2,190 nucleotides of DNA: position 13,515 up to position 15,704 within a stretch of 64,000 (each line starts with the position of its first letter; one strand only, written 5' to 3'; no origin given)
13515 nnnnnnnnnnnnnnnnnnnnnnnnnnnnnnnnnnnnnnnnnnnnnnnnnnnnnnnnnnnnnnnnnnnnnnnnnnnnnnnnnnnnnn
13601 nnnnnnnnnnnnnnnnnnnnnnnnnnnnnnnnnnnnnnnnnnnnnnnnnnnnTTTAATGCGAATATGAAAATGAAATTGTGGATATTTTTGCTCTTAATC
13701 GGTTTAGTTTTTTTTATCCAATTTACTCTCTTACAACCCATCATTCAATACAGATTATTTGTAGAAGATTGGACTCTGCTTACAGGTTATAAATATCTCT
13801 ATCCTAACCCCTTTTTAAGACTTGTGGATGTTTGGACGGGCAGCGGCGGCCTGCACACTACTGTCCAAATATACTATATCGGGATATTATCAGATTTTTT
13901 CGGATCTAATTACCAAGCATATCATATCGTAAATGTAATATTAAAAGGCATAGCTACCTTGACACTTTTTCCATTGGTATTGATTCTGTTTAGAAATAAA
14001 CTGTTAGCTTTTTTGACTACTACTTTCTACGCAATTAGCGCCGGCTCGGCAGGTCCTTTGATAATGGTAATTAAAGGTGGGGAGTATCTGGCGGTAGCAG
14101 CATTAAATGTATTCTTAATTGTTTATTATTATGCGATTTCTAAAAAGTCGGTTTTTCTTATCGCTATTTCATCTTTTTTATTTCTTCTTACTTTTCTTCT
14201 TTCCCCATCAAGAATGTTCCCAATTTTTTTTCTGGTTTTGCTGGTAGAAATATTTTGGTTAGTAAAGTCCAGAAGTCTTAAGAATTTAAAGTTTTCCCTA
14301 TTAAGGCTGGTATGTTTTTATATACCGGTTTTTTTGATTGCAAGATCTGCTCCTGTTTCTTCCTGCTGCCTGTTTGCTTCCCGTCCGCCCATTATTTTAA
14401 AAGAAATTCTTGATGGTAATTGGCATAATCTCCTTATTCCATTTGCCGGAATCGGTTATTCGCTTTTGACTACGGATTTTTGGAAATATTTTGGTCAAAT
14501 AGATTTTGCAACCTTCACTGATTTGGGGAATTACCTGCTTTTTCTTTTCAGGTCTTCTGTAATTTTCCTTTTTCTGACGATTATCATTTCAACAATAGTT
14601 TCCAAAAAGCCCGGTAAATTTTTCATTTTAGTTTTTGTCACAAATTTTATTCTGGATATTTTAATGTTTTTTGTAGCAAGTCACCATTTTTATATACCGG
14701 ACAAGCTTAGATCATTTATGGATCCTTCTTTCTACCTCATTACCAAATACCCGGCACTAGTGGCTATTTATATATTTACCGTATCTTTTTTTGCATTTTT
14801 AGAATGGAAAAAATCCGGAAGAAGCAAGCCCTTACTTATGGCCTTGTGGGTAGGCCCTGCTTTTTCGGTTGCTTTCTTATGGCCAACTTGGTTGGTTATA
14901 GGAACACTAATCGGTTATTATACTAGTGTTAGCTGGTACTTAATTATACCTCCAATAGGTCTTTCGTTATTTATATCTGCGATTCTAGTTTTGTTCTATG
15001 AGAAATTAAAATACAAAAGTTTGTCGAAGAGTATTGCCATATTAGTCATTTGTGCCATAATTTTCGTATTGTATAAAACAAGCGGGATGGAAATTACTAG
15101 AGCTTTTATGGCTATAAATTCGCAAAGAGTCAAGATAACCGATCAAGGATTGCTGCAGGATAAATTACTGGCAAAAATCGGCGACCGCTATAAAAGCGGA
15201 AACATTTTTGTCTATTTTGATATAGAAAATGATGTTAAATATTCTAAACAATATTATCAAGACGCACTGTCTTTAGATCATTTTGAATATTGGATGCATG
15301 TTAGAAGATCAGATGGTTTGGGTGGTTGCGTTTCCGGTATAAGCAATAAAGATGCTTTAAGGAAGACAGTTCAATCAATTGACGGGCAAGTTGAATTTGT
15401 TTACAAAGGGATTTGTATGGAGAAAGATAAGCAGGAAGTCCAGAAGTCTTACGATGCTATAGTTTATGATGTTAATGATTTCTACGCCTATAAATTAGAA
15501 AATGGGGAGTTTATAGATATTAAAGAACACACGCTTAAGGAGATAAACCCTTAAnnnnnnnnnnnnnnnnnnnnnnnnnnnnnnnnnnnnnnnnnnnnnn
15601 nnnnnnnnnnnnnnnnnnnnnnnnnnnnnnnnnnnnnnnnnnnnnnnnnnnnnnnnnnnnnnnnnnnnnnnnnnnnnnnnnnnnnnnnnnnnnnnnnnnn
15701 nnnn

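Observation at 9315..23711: Tandem expansion of five PMT/ArnT-like GT-C glycosyltransferases interleaved with DPM1-like GT2 enzymes: a lipid-linked-sugar extracytoplasmic glycosylation system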

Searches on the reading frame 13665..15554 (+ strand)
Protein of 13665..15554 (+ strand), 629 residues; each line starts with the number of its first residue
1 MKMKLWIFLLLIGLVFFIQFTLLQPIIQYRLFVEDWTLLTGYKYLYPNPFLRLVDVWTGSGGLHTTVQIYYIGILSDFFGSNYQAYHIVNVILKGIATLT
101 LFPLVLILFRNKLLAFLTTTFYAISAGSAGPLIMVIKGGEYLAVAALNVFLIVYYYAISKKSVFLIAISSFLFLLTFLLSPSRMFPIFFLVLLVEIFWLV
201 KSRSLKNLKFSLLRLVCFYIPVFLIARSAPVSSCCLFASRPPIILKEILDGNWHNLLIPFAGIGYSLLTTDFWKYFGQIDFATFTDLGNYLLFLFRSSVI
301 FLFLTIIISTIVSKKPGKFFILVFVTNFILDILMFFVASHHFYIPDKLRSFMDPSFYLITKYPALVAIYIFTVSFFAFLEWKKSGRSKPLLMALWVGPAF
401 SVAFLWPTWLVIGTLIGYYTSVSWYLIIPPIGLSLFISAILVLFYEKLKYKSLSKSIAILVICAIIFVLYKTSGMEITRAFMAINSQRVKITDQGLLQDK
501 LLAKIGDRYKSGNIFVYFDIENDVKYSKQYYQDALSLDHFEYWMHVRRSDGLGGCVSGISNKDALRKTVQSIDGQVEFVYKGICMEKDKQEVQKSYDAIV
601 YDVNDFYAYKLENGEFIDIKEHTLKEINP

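Call 4: search_protein_families(library=pfam, proteins=[window:13665-15554:+], max_evalue=0.1)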
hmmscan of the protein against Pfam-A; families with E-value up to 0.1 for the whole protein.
window:13665-15554:+ (629 aa): 1 family
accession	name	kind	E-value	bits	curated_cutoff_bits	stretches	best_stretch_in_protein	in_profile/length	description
PF18876.6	AFF4_CHD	-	0.056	13.3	24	1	562-611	37-85/264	AFF4, C-terminal homology domain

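Call 6: search_protein_families(library=ncbifam, proteins=[window:13665-15554:+], max_evalue=0.1)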
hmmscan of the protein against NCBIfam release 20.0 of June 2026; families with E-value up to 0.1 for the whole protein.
window:13665-15554:+ (629 aa): 0 families

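Call 7: search_solved_structures(query=window:13665-15554:+, max_evalue=10)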
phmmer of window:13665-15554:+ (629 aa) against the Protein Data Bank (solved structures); distinct sequences matched with E-value up to 10: 0.

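Call 10: find_homologous_proteins(query=window:13665-15554:+, max_evalue=0.001)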
Query window:13665-15554:+ (629 aa): 40 proteins with E <= 0.001 among 8000 candidates.
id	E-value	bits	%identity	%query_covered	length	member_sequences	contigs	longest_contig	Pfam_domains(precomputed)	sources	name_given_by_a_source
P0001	0.0e+0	1367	100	99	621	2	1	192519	-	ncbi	-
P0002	0.0e+0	1269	90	100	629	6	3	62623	-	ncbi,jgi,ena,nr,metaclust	ncbi:hypothetical protein A3H81_00515 [Candidatus Daviesbacteria bacterium RIFCSPLOWO2_02_FULL_38_18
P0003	5.5e-225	767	57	94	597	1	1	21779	-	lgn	-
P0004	4.7e-205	701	52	99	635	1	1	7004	-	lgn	-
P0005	8.4e-197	674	51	99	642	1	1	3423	-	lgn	-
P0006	2.2e-191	656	49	100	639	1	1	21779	-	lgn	-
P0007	2.7e-189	649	48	99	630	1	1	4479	-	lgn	-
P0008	9.6e-188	644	48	100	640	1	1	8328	-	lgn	-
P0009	1.5e-186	640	48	100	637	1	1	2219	-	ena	-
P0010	4.5e-184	632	48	99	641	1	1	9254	-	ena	-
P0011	5.6e-184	631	48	99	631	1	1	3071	-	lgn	-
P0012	5.7e-183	628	46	100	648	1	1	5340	-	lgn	-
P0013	3.9e-181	622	46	100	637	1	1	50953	-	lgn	-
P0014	6.4e-181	621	47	100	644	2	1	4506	-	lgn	-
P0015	6.7e-176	605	46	100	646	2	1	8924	-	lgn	-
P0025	4.4e-148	513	45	100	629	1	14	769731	-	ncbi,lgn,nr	ncbi:hypothetical protein HYU45_02555 [Candidatus Daviesbacteria bacterium]|nr:hypothetical protein 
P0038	1.3e-95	340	34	97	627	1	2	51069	-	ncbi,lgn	-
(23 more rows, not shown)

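Call 14: search_solved_structures(query=A1, max_evalue=10, show_alignments=2)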
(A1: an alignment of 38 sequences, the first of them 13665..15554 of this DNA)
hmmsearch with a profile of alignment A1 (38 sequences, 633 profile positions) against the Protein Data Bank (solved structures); distinct sequences matched with E-value up to 10: 1.
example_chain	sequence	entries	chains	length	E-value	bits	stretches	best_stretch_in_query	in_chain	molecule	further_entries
9l4m_A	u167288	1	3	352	2.4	9.5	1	392-435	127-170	Alpha/Beta hydrolase protein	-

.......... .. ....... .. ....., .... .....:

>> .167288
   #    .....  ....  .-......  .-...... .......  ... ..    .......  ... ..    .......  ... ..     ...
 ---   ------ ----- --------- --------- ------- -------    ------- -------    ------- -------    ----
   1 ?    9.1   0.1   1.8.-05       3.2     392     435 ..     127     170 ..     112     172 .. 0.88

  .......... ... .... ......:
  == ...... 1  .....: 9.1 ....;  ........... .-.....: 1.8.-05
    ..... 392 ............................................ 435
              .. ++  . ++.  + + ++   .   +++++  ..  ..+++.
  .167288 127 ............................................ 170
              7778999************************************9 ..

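Call 26: find_encoding_contigs(protein=P0025, flank=10000, max_places=2)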
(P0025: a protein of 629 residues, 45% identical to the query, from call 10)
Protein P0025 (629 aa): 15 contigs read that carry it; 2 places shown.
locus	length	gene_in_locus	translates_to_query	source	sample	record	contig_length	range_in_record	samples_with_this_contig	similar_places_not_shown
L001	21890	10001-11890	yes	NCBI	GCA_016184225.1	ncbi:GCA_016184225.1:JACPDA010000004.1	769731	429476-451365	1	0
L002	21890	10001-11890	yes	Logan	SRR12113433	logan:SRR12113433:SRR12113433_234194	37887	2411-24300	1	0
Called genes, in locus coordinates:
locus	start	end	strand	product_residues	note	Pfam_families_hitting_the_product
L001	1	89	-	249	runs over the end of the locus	PF00535:Glycos_transf_2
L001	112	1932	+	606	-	-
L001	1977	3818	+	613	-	-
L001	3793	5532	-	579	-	-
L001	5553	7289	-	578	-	-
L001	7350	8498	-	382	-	PF03214:RGP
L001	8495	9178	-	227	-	PF00535:Glycos_transf_2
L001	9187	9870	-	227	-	-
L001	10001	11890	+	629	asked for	-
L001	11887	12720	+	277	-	PF00535:Glycos_transf_2, PF10111:Glyco_tranf_2_2 (weak), PF13641:Glyco_tranf_2_3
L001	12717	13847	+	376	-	PF08323:Glyco_transf_5 (faint), PF13439:Glyco_transf_4, PF13579:Glyco_trans_4_4, PF20706:GT4-conflict (weak), PF00534:Glycos_transf_1, PF13692:Glyco_trans_1_4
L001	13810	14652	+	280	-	PF13489:Methyltransf_23, PF01209:Ubie_methyltran, PF07021:MetW, PF08003:Methyltransf_9, PF08241:Methyltransf_11, PF08242:Methyltransf_12, PF13649:Methyltransf_25, PF13847:Methyltransf_31, +2 more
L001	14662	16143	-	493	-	-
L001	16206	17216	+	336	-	PF01408:GFO_IDH_MocA, PF02894:GFO_IDH_MocA_C, PF22725:GFO_IDH_MocA_C3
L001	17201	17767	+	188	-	PF25084:LbH_EIF2B (weak), PF00132:Hexapep (weak), PF25087:GMPPB_C (weak), PF25084:LbH_EIF2B, PF00132:Hexapep, PF14602:Hexapep_2 (weak)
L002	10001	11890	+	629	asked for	-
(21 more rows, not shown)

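Call 27: find_encoding_contigs(protein=P0038, flank=10000, max_places=2)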
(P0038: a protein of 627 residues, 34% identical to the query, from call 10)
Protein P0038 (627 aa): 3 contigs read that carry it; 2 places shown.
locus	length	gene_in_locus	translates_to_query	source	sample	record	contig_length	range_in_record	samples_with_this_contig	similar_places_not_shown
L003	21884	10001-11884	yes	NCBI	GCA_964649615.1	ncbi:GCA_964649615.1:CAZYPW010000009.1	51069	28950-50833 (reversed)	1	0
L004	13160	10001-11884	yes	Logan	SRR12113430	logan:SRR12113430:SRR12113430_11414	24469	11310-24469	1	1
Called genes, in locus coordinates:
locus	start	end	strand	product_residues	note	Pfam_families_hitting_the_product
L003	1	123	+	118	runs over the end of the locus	?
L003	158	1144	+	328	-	PF01073:3Beta_HSD, PF01370:Epimerase, PF13460:NAD_binding_10 (weak), PF16363:GDP_Man_Dehyd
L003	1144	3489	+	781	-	-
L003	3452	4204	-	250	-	PF00535:Glycos_transf_2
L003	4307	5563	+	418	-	PF03721:UDPG_MGDP_dh_N, PF00984:UDPG_MGDP_dh (weak), PF03720:UDPG_MGDP_dh_C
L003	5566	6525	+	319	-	PF01073:3Beta_HSD, PF01370:Epimerase, PF02719:Polysacc_synt_2 (weak), PF04321:RmlD_sub_bind, PF05368:NmrA, PF07993:NAD_binding_4 (faint), PF13460:NAD_binding_10, PF16363:GDP_Man_Dehyd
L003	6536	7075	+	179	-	PF18915:DUF5667 (weak)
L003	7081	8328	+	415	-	PF08421:Methyltransf_13, PF13489:Methyltransf_23, PF08241:Methyltransf_11 (weak), PF08242:Methyltransf_12 (weak), PF08484:Methyltransf_14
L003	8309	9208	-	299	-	PF01370:Epimerase, PF04321:RmlD_sub_bind, PF01073:3Beta_HSD, PF02719:Polysacc_synt_2 (weak), PF07993:NAD_binding_4, PF16363:GDP_Man_Dehyd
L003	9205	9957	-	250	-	PF00535:Glycos_transf_2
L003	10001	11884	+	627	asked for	-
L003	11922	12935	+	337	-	PF08242:Methyltransf_12 (faint)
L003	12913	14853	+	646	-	-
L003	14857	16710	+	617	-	-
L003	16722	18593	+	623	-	-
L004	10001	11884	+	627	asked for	-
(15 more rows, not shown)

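Call 28: predict_structure(alignment_id=A1)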
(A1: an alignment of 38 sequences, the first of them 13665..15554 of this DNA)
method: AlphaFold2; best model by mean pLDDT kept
length: 629 residues; sequences in the alignment: 38
mean_pLDDT: 88.3   pTM: 0.90
mean pLDDT of the five models: 88.3, 88.3, 87.9, 87.7, 87.3
residues with pLDDT >= 90: 359; 70-90: 232; 50-70: 33; < 50: 5
segments of 3 or more residues with pLDDT < 50: 589-592
pLDDT, mean of each block of 10 residues (from residue 1): 87 97 92 90 84 86 87 94 94 97 95 97 90 89 97 94 93 95 90 92 87 95 89 62 84 87 84 82 91 87 94 94 96 93 86 79 92 96 88 95 88 58 74 96 94 93 95 90 87 92 81 90 83 90 86 84 90 86 70 67 93 92 84
secondary structure, 60 per line:
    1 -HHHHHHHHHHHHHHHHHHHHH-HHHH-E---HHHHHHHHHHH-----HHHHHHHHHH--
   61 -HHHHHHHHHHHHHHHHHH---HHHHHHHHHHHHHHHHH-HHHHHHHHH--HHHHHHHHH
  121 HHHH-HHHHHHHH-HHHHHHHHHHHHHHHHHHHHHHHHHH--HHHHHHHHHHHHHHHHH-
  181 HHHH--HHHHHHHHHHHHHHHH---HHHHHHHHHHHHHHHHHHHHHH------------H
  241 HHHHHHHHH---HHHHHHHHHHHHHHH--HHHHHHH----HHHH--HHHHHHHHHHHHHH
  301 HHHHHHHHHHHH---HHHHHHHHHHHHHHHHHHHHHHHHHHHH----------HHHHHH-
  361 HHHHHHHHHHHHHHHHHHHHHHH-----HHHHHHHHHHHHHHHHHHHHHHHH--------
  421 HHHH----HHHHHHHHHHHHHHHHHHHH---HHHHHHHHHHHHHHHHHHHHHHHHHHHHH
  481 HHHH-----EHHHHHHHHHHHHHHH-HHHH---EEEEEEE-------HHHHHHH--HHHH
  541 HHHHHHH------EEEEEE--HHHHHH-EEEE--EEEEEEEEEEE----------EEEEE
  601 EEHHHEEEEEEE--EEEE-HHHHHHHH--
elements in order: H2-22 H24-27 H33-43 H49-58 H62-79 H83-99 H101-109 H112-124 H126-133 H135-160 H163-179 H181-184 H187-202 H206-227 H240-249 H253-267 H270-276 H281-284 H287-312 H316-343 H354-359 H361-383 H389-412 H421-424 H429-448 H452-484 H491-505 H507-510 E514-520 H528-534 H537-547 E554-559 H562-567 E569-572 E575-585 E596-602 E606-612 E615-618 H620-627
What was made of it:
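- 13665..15554 (+): Paralog B of family X. This is the protein that was modelled. AF2 pLDDT 88.3, pTM 0.90 (call 28).
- Checked: The ~145-aa soluble C-terminal domain is confirmed for the B model, residues 485-629 (call 28).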

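Call 30: search_protein_representatives(alignment_id=A1)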
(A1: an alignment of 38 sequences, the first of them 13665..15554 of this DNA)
Query: 38 sequences, 633 profile positions. Proteins with E-value up to 0.001 (for the whole library): 1437; up to 1e-10: 368; up to 1e-30: 208. The best 150 are listed.
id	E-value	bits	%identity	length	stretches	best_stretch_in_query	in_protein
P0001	1.2e-258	876.0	-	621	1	15-631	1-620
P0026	8.0e-234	794.0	-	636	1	6-630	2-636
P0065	1.3e-223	760.3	-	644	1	4-631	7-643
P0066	5.3e-223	758.3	-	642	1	4-631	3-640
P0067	1.7e-216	736.8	-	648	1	5-631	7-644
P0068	7.5e-210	714.8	-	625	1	6-630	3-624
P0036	1.5e-188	644.5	-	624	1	5-631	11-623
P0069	3.9e-187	639.8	-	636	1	9-632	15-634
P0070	4.6e-184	629.6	-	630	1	8-632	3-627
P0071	1.0e-177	608.7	-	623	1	8-632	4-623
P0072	2.3e-171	587.7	-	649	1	6-632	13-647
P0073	1.3e-168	578.6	-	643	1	9-631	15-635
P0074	7.9e-166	569.4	-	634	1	8-631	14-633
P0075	3.2e-163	560.8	-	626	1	4-631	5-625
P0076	3.7e-163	560.6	-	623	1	7-632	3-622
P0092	1.5e-133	462.8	-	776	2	152-631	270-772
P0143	1.7e-92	327.1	-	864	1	11-632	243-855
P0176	9.7e-59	215.6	-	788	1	10-631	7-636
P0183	2.0e-57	211.3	-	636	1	13-625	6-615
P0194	9.4e-53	195.9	-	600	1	16-631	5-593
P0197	1.3e-50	188.8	-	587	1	14-631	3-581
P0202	1.7e-48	181.8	-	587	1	15-631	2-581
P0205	5.8e-48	180.0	-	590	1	15-627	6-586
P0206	9.4e-48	179.4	-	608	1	13-631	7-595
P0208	1.5e-45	172.1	-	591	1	13-630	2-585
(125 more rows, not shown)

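Call 32: search_protein_families(library=pfam, proteins=[P0176, P0143, P0092, P0183, P0194, P0197, P0202, P0205, P0206, P0208], max_evalue=0.1)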
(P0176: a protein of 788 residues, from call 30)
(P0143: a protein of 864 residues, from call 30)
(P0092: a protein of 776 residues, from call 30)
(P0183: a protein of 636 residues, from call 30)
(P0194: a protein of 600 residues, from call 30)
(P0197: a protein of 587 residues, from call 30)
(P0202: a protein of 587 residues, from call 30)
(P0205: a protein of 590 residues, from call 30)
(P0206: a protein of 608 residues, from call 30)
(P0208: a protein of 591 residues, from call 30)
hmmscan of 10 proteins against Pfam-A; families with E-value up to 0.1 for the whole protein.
P0176 (788 aa): 1 family
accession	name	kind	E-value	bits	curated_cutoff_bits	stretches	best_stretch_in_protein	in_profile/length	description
PF18915.5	DUF5667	-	0.0001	23.1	27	1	659-732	1-74/99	Domain of unknown function (DUF5667)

P0143 (864 aa): 1 family
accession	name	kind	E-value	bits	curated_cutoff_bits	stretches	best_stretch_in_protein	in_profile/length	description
PF00535.33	Glycos_transf_2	-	3e-19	70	23.3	1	12-172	1-165/168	Glycosyl transferase family 2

P0092 (776 aa): 1 family
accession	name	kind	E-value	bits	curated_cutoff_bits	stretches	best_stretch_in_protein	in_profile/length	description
PF15086.11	UPF0542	-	0.078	13.3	27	1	266-289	23-44/68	Uncharacterised protein family UPF0542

P0183 (636 aa): 1 family
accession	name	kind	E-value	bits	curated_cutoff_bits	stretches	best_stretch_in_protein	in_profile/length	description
PF05541.17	Spheroidin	-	0.0052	15.2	25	1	68-127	608-669/944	Entomopoxvirus spheroidin protein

P0194 (600 aa): 0 families

P0197 (587 aa): 1 family
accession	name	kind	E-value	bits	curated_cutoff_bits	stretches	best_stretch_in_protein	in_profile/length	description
PF13231.12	PMT_2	-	0.0031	18.2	26.1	1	67-216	11-155/160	Dolichyl-phosphate-mannose-protein mannosyltransferase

P0202 (587 aa): 0 families

P0205 (590 aa): 0 families

P0206 (608 aa): 1 family
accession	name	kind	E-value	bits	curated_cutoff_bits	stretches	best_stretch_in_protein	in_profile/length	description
PF24677.1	DUF7657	-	2e-05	23.9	26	1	87-240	118-269/401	Domain of unknown function (DUF7657)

P0208 (591 aa): 0 families
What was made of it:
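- One distant family member, P0197, gives a weak PMT_2 hit (E 0.003, call 32).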

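Call 63: find_related_loci(query=A3, collection=genome_contigs, flank=3000)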
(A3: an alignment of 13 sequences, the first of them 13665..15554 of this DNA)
Query A3 (629 aa) in genome_contigs; peptide patterns used: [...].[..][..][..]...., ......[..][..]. (x = any residue, [..] = any of these).
58 stretches matched a pattern; 3 encode a relative of the query (tblastn E <= 1e-3); 3 distinct loci.
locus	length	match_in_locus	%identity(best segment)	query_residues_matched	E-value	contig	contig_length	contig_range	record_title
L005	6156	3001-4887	90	1-629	0e+0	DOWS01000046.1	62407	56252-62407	MAG TPA_asm: Candidatus Daviesbacteria bacterium isolate UBA9644 contig_3810, whole genome shotgun sequence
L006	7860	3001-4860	45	2-627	7e-151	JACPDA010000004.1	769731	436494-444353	MAG: Candidatus Daviesbacteria bacterium isolate NC_groundwater_297_Ag_B-0.1um_41_14 S7_GD2017_3_B1_scaffold_1, whole ge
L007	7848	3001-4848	34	4-627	6e-91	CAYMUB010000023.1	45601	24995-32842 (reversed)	MAG TPA_asm: uncultured Gammaproteobacteria bacterium isolate binchicken_co203_488 genome assembly, contig: k141_4251520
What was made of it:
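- Tried and rejected: The scan with a narrower alignment found only 3 loci (call 63).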

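Call 65: find_homologous_proteins(query=A4, max_evalue=0.001)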
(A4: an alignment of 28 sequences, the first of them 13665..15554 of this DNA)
Query A4 (28 sequences) (629 aa, profile of the alignment): 43 proteins with E <= 0.001 among 8000 candidates.
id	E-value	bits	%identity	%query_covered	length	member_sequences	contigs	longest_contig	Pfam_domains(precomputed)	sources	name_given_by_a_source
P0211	7.3e-179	614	25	59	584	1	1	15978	-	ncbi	-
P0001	1.8e-160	553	100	99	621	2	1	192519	-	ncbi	-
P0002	2.7e-154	533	90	100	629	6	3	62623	-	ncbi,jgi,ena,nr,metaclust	ncbi:hypothetical protein A3H81_00515 [Candidatus Daviesbacteria bacterium RIFCSPLOWO2_02_FULL_38_18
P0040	4.2e-151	523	30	97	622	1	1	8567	-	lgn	-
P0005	1.2e-144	501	51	99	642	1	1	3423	-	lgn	-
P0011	3.3e-144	500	48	99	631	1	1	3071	-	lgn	-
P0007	4.8e-144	499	48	99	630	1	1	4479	-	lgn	-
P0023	5.0e-144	499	45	99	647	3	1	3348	-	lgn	-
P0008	6.6e-144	499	48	100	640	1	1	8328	-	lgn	-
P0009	1.2e-143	498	48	100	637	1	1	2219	-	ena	-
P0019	1.4e-143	498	46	100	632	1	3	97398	-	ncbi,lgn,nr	ncbi:hypothetical protein HYT74_01050 [Candidatus Daviesbacteria bacterium]|nr:hypothetical protein 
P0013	1.1e-142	495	46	100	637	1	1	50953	-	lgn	-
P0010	1.7e-141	491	48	99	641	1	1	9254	-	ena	-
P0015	6.6e-141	489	46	100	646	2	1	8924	-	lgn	-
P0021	7.9e-141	489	46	100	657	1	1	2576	-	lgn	-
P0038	5.0e-120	420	34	97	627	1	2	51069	-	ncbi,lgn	-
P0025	5.4e-117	410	45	100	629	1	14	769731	-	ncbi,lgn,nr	ncbi:hypothetical protein HYU45_02555 [Candidatus Daviesbacteria bacterium]|nr:hypothetical protein 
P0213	7.7e-6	43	27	24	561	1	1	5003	PF14559.13,PF00515.35,PF13424.13,PF13428.13,PF07719.24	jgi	jgi:protein O-mannosyl-transferase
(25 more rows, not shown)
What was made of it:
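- The broad profile weakly reaches a protein that JGI names 'protein O-mannosyl-transferase' (P0213, E 8e-6, call 65).
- Tried and rejected: These were TPR-containing 'O-mannosyl-transferase'-named proteins and a discoidin-domain protein (call 65).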

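Call 72: find_encoding_contigs(protein=P0143, flank=6000, max_places=3)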
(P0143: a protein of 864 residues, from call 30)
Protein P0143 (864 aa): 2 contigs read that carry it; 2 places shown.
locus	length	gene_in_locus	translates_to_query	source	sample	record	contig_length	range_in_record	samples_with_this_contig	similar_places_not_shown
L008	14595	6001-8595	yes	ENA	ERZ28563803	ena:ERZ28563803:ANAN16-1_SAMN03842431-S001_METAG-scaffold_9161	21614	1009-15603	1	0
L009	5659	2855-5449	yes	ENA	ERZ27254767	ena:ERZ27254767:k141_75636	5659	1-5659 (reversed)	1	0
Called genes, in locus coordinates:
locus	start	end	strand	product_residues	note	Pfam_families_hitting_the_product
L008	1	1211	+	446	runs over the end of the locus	PF03446:NAD_binding_2 (weak), PF03721:UDPG_MGDP_dh_N, PF00984:UDPG_MGDP_dh, PF03720:UDPG_MGDP_dh_C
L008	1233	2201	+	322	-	PF00106:adh_short (weak), PF01073:3Beta_HSD, PF01370:Epimerase, PF02719:Polysacc_synt_2, PF04321:RmlD_sub_bind, PF05368:NmrA, PF13460:NAD_binding_10, PF16363:GDP_Man_Dehyd, +1 more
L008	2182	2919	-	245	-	PF00535:Glycos_transf_2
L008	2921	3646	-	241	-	PF13489:Methyltransf_23, PF07021:MetW, PF13847:Methyltransf_31, PF08241:Methyltransf_11, PF08242:Methyltransf_12, PF13649:Methyltransf_25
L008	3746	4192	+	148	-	PF18915:DUF5667 (weak)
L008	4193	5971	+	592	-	-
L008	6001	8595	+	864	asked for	PF00535:Glycos_transf_2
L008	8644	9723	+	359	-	PF21360:PylC-like_N, PF02655:ATP-grasp_3 (weak)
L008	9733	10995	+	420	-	PF02896:PEP-utilizers_C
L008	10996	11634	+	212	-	PF00702:Hydrolase, PF13419:HAD_2, PF13242:Hydrolase_like (weak)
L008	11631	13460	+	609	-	-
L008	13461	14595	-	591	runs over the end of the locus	-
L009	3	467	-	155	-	?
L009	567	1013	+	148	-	PF18915:DUF5667 (weak)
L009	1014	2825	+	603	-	-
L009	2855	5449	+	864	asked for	PF00535:Glycos_transf_2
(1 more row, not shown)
